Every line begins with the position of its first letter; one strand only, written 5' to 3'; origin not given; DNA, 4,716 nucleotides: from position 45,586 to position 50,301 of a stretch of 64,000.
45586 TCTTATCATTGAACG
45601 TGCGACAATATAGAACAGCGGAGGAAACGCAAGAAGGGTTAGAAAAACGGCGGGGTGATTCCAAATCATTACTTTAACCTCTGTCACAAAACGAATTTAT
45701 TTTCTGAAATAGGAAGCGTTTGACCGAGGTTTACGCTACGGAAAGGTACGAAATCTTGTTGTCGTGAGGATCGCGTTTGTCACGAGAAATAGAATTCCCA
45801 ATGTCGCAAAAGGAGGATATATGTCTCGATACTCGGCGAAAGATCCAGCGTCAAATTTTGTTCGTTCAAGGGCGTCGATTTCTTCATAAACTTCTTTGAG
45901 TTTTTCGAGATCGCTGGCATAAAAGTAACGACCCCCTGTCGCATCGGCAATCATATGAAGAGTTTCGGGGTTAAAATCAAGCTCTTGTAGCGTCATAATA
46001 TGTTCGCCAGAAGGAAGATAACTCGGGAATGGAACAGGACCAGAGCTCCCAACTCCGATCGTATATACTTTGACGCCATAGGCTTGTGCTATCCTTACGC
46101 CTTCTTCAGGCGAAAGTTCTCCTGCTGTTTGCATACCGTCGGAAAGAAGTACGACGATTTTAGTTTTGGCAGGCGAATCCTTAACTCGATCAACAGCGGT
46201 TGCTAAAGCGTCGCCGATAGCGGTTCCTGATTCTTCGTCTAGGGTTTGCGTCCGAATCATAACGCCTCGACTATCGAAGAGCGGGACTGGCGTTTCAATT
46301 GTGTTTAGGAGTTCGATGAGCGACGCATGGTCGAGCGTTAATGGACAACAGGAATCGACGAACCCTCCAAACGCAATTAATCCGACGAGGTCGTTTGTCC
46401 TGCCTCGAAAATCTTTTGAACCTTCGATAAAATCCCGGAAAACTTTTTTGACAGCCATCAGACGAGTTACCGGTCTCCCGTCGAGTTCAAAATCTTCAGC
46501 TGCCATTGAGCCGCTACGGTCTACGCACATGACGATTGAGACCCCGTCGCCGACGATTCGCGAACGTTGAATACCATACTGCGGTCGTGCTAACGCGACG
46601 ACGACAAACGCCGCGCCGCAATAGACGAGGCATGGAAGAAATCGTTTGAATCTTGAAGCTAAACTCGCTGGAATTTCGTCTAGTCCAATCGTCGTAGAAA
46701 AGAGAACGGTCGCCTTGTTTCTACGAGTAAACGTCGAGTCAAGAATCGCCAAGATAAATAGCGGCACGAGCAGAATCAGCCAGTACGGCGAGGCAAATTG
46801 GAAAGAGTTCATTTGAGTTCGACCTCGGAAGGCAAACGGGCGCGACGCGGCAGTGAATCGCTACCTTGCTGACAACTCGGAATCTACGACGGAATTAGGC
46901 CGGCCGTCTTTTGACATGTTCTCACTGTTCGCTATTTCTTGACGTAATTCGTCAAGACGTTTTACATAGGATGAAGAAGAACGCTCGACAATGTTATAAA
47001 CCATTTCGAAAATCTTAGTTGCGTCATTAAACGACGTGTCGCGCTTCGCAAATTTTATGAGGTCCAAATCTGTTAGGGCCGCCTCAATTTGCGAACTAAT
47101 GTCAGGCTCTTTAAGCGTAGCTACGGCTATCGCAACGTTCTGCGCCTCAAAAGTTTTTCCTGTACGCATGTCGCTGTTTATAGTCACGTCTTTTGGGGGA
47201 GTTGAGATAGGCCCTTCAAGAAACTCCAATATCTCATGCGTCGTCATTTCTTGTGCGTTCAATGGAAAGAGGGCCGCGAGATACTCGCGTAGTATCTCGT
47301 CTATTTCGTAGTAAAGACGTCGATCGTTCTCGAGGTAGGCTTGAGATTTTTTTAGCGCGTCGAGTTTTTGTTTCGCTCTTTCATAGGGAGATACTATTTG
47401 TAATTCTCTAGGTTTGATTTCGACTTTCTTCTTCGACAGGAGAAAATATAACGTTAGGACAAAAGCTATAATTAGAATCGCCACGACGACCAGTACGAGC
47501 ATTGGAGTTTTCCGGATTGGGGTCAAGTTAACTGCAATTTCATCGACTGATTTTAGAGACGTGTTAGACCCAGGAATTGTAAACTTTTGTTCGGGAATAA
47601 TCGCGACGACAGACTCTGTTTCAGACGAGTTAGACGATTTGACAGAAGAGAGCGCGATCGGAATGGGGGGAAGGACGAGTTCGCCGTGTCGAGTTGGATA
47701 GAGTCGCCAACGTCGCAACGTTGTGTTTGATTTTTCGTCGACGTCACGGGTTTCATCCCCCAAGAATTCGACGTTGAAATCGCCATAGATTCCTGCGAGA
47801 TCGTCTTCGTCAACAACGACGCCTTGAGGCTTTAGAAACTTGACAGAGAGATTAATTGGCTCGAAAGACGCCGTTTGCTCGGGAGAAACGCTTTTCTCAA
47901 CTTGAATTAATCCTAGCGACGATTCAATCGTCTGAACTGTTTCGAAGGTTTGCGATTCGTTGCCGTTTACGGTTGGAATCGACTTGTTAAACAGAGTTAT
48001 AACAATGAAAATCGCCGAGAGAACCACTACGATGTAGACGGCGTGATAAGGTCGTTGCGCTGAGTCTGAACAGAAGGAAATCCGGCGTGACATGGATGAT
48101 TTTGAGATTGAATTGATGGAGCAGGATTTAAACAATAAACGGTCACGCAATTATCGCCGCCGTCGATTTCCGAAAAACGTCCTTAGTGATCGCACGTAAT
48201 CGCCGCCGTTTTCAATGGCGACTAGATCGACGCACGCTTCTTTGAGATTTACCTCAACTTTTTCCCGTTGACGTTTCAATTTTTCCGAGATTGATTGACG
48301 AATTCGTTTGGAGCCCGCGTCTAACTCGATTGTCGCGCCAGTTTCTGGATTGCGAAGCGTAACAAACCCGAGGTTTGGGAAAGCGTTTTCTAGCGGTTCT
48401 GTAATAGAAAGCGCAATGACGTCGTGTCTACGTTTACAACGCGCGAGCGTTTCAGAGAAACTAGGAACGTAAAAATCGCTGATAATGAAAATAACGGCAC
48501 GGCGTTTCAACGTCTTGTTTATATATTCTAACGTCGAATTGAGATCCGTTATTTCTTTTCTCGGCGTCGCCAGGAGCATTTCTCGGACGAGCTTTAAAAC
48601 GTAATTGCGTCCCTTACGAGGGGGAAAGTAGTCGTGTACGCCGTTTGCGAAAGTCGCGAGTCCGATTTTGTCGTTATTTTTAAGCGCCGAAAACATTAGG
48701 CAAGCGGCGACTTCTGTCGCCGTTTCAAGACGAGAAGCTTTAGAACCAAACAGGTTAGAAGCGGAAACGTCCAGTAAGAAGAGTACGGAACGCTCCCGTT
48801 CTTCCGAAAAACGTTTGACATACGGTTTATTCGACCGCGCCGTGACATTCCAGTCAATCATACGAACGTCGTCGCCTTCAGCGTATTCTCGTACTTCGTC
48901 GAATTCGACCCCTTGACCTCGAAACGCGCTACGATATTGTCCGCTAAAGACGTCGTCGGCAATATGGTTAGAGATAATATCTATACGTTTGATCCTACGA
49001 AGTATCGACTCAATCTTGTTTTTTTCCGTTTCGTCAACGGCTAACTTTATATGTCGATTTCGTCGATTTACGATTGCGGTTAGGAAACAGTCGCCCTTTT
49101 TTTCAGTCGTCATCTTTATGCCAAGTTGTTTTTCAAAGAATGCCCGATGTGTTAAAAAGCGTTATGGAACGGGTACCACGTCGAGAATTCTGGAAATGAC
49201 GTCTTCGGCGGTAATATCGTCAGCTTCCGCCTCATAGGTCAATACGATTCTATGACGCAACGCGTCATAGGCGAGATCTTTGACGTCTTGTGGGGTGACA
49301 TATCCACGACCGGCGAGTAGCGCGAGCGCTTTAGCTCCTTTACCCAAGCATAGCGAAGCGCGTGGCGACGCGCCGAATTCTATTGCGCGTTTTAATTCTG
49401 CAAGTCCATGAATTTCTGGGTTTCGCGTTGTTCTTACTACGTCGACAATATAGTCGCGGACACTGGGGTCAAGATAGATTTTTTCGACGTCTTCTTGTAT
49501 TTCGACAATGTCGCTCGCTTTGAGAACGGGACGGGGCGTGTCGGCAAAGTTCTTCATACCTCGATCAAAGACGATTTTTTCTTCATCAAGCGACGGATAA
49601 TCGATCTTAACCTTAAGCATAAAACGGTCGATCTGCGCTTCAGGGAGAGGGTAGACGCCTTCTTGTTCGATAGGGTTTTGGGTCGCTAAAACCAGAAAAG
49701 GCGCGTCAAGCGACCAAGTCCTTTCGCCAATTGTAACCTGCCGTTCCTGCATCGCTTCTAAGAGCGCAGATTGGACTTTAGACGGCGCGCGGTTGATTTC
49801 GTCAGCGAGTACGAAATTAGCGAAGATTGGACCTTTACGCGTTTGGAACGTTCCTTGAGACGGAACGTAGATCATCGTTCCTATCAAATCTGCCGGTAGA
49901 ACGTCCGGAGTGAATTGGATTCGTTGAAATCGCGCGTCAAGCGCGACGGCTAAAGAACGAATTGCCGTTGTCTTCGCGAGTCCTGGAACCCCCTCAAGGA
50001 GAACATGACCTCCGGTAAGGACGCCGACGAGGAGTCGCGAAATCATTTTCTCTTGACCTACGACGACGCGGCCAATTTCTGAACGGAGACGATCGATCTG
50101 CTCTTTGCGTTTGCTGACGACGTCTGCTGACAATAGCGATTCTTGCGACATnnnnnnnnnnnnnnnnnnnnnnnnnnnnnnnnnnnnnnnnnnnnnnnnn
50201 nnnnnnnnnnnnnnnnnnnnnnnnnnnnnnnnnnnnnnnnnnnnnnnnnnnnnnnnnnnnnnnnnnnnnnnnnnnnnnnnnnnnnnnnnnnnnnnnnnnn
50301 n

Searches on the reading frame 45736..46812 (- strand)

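Call 33: search_protein_families(library=pfam, proteins=[window:45736-46812:-], max_evalue=0.001)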
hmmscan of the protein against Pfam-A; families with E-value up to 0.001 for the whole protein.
window:45736-46812:- (358 aa): 5 families
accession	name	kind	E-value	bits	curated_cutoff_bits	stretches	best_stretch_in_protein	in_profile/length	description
PF00092.34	VWA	-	3e-16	60.6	23.8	1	93-310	2-173/174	von Willebrand factor type A domain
PF13519.12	VWA_2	-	8.7e-13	49.3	27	1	93-226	1-106/107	von Willebrand factor type A domain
PF07584.16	BatA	-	1e-06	29.5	25.9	1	1-77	1-77/77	Aerotolerance regulator N-terminal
PF06707.17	DUF1194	-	0.0002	21.1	27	0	186-256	84-156/206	Protein of unknown function (DUF1194)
PF05762.20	VWA_CoxE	-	0.00037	20.4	26.4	0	192-231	125-164/222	VWA domain containing CoxE-like protein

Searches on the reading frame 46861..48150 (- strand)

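Call 3: search_protein_families(library=pfam, proteins=[window:46861-48150:-], max_evalue=0.01)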
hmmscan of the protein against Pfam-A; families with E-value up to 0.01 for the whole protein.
window:46861-48150:- (429 aa): 1 family
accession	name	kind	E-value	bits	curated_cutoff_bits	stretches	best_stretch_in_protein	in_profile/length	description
PF14316.11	DUF4381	-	0.00039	21.2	27.2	1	216-314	19-104/145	Domain of unknown function (DUF4381)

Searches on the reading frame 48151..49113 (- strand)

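Call 3: search_protein_families(library=pfam, proteins=[window:48151-49113:-], max_evalue=0.01)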
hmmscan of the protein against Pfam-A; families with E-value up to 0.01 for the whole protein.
window:48151-49113:- (320 aa): 3 families
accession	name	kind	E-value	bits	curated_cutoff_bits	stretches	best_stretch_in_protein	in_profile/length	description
PF01882.25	DUF58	-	1.4e-66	224.2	23.4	1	73-284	1-215/216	Protein of unknown function DUF58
PF13519.12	VWA_2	-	6.3e-13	49.7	27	1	110-214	1-106/107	von Willebrand factor type A domain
PF05762.20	VWA_CoxE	-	0.0051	16.7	26.4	0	101-222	47-171/222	VWA domain containing CoxE-like protein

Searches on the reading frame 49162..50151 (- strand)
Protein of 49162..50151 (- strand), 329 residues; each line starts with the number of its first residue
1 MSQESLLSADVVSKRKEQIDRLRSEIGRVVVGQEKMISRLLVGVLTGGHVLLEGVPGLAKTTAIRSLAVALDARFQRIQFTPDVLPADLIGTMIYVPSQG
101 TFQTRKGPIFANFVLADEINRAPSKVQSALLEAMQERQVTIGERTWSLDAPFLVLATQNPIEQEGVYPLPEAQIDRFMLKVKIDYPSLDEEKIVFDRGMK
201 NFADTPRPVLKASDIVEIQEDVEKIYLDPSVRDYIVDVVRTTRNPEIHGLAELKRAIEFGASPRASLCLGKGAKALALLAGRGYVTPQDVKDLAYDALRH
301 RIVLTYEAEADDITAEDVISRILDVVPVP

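Call 3: search_protein_families(library=pfam, proteins=[window:49162-50151:-], max_evalue=0.01)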
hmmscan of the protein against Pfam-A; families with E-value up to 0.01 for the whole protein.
window:49162-50151:- (329 aa): 8 families
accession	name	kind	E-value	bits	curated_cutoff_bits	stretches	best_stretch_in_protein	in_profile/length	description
PF07726.17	AAA_3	-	1.6e-63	212.9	27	1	49-179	1-131/131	ATPase family associated with various cellular activities (AAA)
PF17863.7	AAA_lid_2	-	2.8e-22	78.7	22.7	1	254-322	6-74/74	AAA lid domain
PF20030.5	bpMoxR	-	1.1e-16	60.9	27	1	21-200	5-183/205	MoxR domain in the MoxR-vWA-beta-propeller ternary systems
PF07728.20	AAA_5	-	5.3e-16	59.3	22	1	49-177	1-139/139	AAA domain (dynein-related subfamily)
PF05496.18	RuvB_N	-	0.00018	21.7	27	1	48-141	34-115/159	Holliday junction DNA helicase RuvB P-loop domain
PF00493.29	MCM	-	0.00021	20.9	23.3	1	48-162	58-175/224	MCM P-loop domain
PF00004.35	AAA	-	0.00092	20.1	21.2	1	50-161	1-111/131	ATPase family associated with various cellular activities (AAA)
PF00158.32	Sigma54_activat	-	0.0026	17.9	20.2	1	49-163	24-147/168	Sigma-54 interaction domain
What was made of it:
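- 49162..50151 (-): MoxR-type AAA+ ATPase (AAA_3, AAA_lid_2), first gene of the Bat-like operon. Call 3.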
